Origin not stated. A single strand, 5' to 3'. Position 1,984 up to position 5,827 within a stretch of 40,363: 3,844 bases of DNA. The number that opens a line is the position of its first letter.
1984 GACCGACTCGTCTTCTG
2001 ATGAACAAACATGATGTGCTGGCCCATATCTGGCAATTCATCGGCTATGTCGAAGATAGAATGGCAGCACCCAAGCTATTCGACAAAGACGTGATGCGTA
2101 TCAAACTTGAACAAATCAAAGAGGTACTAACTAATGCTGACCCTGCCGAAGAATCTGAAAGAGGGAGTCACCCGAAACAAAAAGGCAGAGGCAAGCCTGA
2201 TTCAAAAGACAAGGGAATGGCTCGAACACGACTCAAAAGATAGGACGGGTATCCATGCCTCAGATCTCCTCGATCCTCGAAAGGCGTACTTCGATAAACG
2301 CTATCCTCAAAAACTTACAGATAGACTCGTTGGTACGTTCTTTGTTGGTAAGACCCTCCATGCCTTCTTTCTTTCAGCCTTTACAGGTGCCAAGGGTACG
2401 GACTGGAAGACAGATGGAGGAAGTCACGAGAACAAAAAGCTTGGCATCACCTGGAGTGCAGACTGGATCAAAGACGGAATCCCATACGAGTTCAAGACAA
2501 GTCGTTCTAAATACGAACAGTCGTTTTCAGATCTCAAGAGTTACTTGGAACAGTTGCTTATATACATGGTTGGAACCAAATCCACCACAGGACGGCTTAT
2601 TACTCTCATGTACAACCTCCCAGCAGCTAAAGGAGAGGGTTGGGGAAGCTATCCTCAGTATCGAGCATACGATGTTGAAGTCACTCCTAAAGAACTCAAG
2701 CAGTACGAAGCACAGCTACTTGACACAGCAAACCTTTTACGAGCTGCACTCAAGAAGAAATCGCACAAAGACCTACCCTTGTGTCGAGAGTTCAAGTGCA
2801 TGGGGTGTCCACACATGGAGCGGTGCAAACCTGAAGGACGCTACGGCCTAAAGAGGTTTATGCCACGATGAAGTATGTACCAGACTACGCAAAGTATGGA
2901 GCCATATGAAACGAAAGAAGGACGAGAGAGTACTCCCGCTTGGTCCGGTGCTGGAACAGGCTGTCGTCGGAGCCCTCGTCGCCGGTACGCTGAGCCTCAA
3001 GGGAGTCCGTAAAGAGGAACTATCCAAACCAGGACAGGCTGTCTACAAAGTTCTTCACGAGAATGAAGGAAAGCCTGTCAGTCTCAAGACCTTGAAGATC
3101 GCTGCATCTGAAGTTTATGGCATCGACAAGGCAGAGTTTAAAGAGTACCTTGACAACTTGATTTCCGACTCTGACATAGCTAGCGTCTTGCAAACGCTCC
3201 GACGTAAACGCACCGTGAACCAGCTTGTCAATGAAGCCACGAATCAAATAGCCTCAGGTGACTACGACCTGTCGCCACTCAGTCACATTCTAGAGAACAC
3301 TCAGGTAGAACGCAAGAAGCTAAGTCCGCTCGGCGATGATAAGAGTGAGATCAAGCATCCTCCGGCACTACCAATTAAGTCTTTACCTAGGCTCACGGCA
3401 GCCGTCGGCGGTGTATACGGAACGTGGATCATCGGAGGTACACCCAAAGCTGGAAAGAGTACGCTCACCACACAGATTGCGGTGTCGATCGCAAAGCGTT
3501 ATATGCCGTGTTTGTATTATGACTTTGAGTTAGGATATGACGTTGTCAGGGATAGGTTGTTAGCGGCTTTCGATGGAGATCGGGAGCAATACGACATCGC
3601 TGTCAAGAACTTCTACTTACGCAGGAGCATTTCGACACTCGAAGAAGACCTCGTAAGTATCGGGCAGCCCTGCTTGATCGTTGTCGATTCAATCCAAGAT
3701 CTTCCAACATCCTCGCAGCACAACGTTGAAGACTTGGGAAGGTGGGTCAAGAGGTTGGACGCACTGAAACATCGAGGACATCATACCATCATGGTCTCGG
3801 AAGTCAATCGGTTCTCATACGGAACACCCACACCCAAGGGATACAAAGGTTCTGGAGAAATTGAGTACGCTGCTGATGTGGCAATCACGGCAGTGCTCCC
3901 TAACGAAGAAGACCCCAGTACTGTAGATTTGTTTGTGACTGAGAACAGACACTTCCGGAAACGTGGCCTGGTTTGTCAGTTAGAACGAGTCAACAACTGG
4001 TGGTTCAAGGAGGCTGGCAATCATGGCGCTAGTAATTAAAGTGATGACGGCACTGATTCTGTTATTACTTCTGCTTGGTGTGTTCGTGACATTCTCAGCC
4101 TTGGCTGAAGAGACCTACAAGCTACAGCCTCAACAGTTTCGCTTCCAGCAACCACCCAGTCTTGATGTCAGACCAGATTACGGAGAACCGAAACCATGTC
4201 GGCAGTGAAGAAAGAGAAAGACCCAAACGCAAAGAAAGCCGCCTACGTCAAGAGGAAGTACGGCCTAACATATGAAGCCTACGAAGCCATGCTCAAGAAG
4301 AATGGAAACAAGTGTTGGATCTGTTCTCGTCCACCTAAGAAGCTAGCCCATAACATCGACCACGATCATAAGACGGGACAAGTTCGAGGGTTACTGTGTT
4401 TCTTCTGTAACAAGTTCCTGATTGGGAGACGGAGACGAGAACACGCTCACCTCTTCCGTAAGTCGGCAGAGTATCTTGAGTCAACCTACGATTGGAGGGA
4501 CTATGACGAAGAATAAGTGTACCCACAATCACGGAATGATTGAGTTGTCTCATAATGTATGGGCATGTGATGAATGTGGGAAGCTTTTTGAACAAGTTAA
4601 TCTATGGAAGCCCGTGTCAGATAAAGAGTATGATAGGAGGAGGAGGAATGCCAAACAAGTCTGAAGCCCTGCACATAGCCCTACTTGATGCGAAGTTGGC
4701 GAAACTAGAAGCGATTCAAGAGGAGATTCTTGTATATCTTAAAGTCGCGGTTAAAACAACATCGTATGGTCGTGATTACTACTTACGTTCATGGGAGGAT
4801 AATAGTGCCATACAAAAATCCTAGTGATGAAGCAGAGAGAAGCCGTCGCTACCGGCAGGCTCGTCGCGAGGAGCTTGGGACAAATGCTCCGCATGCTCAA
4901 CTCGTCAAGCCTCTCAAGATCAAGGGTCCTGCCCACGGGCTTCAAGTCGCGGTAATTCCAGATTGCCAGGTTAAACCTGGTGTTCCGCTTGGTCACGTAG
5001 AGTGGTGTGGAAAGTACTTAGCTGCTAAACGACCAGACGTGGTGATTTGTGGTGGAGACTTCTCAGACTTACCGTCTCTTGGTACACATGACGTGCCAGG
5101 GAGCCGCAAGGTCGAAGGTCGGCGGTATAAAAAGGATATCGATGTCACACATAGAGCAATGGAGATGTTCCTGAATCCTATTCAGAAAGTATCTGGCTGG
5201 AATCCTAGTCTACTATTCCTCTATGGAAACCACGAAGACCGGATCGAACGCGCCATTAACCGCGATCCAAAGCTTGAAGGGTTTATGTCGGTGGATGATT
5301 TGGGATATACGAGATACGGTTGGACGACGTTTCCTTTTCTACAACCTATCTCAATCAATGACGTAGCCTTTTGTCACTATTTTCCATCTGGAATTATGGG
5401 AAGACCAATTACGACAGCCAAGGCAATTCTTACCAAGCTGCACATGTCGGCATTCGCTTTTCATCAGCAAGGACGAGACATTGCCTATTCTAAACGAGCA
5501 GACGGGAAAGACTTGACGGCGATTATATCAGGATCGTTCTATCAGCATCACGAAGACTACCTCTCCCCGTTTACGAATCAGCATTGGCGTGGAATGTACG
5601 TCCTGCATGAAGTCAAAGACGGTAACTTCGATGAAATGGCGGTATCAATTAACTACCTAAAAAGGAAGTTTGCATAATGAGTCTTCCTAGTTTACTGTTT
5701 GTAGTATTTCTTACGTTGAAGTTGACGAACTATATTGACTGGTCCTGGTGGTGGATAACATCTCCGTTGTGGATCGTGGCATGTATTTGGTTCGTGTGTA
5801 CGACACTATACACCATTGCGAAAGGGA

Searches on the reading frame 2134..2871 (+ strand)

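Call 10: search_protein_families(library=phrogs, proteins=[window:2134-2871:+], max_evalue=0.001)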
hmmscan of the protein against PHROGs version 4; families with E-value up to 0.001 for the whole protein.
window:2134-2871:+ (245 aa): 1 family
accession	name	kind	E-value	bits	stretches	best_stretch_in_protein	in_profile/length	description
phrog_1706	-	DNA, RNA and nucleotide metabolism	4e-09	37.3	1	38-237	48-248/293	CRISPR/Cas system associated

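Call 19: search_protein_families(library=pfam, proteins=[window:2134-2871:+], max_evalue=0.01)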
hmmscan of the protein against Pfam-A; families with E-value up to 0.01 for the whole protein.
window:2134-2871:+ (245 aa): 1 family
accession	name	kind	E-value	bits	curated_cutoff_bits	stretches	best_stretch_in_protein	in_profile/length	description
PF12705.13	PDDEXK_1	-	0.001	19.5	22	1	118-232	141-247/247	PD-(D/E)XK nuclease superfamily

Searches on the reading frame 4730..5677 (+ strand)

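Call 10: search_protein_families(library=phrogs, proteins=[window:4730-5677:+], max_evalue=0.001)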
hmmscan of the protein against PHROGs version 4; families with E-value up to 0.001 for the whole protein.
window:4730-5677:+ (315 aa): 1 family
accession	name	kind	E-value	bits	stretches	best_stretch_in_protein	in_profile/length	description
phrog_221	-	other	2.7e-36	126.6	1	65-311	106-352/367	metallo-phosphoesterase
